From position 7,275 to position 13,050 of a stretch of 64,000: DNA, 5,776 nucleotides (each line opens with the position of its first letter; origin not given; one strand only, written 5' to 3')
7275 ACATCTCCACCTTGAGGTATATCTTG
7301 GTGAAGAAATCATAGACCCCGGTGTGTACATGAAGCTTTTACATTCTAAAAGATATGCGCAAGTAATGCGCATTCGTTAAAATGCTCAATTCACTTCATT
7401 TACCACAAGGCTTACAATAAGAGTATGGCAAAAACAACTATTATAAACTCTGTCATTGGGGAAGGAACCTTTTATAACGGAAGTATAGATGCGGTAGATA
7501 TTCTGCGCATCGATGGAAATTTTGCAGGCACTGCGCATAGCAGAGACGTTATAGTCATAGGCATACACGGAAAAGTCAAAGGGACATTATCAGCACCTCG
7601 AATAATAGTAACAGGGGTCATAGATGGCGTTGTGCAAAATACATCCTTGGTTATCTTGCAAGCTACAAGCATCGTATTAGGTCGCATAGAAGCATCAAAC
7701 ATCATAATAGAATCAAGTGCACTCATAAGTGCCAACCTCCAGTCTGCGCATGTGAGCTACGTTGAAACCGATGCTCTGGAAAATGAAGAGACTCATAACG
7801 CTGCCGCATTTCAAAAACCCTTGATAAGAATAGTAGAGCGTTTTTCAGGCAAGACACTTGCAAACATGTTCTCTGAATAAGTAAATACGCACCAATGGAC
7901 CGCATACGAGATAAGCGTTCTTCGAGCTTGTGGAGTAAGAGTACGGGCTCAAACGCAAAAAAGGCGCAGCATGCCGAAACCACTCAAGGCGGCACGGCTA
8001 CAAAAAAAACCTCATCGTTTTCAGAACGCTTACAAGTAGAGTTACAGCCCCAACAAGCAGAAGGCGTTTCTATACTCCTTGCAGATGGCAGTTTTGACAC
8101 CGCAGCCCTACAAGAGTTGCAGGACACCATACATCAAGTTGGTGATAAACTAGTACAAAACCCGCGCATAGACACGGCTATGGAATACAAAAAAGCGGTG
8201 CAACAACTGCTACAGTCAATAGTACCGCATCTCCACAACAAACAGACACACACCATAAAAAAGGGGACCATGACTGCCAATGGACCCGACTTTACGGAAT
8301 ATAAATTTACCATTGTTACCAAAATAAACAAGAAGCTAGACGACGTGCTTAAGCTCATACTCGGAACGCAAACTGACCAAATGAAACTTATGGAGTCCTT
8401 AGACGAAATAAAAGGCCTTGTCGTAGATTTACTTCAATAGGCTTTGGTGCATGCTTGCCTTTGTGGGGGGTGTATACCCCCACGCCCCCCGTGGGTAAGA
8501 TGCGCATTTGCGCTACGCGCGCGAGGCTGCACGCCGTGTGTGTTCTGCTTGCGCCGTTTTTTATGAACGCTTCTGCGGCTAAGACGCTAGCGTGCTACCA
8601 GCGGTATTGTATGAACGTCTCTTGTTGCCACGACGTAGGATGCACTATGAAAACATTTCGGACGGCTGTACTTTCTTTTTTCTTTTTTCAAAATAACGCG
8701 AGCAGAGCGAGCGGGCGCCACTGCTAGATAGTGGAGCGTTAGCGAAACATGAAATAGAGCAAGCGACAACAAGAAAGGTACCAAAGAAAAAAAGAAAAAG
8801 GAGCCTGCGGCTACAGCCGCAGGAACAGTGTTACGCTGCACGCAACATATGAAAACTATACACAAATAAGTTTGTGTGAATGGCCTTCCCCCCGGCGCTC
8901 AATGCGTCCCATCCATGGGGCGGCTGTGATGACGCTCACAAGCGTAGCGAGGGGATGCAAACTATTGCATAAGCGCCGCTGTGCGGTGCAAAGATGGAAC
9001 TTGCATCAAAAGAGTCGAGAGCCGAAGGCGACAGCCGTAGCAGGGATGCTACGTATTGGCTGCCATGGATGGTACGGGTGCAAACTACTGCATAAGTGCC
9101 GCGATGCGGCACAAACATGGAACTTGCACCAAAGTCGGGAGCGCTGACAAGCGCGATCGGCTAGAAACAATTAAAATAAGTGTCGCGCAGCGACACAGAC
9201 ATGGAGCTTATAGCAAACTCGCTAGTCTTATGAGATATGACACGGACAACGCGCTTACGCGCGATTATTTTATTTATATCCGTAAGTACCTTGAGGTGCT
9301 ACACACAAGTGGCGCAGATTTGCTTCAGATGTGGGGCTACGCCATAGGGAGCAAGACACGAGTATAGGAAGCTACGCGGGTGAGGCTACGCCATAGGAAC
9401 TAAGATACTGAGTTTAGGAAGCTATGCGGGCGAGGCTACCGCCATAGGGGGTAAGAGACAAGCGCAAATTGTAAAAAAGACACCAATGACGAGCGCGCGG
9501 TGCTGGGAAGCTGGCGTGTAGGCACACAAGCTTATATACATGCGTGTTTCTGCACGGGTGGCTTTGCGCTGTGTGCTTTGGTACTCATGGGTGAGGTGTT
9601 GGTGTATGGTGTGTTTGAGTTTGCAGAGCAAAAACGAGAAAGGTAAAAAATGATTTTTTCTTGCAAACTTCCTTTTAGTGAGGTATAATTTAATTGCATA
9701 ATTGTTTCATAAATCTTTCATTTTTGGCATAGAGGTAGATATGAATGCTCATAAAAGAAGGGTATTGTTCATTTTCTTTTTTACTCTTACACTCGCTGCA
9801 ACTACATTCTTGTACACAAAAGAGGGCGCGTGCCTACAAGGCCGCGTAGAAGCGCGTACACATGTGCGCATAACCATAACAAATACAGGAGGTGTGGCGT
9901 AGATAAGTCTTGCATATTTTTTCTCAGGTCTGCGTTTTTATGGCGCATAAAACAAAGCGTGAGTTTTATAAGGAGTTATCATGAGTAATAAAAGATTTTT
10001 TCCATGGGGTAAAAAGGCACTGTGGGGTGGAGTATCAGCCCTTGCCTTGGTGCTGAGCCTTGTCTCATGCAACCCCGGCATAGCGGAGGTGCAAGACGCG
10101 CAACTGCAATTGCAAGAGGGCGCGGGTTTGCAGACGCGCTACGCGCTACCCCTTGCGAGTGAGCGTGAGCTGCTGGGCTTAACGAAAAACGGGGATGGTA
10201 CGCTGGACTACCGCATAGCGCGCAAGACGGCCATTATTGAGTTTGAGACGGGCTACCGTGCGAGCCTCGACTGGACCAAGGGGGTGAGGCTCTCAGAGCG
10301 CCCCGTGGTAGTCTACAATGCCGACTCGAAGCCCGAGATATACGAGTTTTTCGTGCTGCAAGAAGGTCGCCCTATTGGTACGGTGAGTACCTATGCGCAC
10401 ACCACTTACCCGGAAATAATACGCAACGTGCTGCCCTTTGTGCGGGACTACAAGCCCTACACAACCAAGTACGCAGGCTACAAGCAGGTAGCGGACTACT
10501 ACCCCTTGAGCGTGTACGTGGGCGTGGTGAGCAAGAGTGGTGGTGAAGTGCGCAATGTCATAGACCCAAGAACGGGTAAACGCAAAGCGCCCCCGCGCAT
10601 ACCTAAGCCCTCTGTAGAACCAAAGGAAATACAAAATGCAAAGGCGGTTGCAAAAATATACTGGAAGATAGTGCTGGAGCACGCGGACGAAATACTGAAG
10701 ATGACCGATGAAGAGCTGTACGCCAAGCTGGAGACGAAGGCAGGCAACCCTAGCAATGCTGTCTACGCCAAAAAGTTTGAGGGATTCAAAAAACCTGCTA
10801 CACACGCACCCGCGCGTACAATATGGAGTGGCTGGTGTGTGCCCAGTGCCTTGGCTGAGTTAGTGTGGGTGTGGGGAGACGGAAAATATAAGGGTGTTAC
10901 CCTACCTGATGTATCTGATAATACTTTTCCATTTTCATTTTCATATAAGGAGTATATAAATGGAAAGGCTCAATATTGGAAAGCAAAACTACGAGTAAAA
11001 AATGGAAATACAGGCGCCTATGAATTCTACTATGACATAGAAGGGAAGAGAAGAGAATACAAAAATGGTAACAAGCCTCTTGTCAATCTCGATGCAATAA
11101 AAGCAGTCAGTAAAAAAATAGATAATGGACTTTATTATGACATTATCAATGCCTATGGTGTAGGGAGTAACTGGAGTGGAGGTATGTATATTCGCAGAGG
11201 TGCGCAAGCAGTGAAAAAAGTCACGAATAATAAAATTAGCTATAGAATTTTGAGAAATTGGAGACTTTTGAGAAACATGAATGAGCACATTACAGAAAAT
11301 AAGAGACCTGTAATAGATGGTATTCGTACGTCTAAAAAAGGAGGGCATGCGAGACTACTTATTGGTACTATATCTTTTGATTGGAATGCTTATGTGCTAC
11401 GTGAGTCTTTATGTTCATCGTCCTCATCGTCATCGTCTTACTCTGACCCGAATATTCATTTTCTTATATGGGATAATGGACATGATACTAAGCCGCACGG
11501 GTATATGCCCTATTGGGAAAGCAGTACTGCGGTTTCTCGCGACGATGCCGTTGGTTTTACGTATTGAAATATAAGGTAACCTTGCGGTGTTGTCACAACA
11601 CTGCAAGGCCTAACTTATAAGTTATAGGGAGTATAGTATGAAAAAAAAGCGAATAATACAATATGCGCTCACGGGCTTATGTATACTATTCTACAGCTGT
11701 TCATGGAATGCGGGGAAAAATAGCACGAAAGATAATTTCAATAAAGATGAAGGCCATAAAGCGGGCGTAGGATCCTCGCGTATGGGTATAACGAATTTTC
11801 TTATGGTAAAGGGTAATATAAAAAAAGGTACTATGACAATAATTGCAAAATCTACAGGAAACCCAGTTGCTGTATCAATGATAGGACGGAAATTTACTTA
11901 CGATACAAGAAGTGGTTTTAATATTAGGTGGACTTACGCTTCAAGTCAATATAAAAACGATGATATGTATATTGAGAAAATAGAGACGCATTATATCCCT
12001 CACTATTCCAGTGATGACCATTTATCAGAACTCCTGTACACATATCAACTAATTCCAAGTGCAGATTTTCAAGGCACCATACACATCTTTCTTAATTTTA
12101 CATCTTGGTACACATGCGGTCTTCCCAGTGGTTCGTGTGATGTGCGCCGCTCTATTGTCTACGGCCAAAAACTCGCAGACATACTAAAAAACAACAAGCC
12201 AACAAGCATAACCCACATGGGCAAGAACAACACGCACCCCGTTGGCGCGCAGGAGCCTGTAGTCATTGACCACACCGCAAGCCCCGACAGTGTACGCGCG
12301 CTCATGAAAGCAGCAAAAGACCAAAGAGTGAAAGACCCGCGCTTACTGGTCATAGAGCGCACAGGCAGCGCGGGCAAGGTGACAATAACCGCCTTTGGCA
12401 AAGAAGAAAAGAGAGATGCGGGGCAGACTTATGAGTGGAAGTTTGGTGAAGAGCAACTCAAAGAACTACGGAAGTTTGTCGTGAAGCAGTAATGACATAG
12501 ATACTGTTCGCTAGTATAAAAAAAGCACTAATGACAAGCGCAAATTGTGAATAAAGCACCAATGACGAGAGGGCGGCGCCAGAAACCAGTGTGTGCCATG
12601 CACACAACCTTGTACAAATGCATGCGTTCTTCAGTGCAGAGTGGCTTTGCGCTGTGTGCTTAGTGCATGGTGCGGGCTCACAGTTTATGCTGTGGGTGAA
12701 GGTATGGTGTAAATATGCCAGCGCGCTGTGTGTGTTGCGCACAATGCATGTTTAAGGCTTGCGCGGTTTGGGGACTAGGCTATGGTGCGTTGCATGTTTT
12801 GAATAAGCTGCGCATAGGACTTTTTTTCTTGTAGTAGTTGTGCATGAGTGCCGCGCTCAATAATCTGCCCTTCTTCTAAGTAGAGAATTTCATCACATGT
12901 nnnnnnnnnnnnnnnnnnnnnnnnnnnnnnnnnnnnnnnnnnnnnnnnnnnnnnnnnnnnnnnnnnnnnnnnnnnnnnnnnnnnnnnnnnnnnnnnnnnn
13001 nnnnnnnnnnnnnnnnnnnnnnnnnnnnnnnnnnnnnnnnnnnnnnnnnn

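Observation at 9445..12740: A two-lipoprotein cassette with an internal AT-rich island is flanked by ~190-bp direct repeats; the first protein may be a Cys/His peptidase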

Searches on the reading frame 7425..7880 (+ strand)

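Call 5: search_protein_families(library=pfam, proteins=[window:7425-7880:+], max_evalue=0.1)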
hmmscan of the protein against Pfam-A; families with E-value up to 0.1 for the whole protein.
window:7425-7880:+ (151 aa): 1 family
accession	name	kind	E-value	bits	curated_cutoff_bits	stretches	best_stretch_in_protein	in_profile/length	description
PF04519.19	Bactofilin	-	1.5e-17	64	27.9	1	9-105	1-97/98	Polymer-forming cytoskeletal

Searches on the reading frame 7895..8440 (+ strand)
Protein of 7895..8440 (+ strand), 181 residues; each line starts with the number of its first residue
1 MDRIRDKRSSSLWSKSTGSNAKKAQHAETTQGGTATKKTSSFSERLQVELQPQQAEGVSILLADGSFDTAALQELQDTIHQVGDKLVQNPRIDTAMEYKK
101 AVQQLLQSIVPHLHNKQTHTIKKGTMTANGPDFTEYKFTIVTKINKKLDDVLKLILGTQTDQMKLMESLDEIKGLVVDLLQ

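Call 5: search_protein_families(library=pfam, proteins=[window:7895-8440:+], max_evalue=0.1)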
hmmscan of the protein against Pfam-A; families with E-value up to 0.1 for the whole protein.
window:7895-8440:+ (181 aa): 4 families
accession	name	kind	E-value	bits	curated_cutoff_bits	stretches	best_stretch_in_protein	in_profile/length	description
PF03885.18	DUF327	-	4.4e-22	79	25.8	1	23-180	9-143/143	Protein of unknown function (DUF327)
PF23153.1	Aip3p_Bud6_N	-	0.0011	19.7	27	0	141-181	59-99/109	Aip3p/Bud6 N-terminal domain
PF06133.16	Com_YlbF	-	0.0067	17.3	23.9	1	37-110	36-97/105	Control of competence regulator ComK, YlbF/YmcA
PF17192.9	MukF_M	-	0.057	13.7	25.2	1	70-124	93-147/161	MukF middle domain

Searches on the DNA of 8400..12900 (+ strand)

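Call 83: search_rna_families(source=window, start=8400, end=12900, threshold=evalue, max_evalue=1)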
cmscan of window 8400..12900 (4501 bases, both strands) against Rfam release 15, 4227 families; matches with E-value up to 1: 0.
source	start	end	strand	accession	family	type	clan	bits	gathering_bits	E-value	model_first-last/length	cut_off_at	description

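Call 102: search_dna_similar(query=window:8440-9980:+, collection=plasmids, mode=distant, max_evalue=0.001, max_rows=10)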
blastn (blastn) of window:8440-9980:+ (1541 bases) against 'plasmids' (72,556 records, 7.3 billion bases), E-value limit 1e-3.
No match.
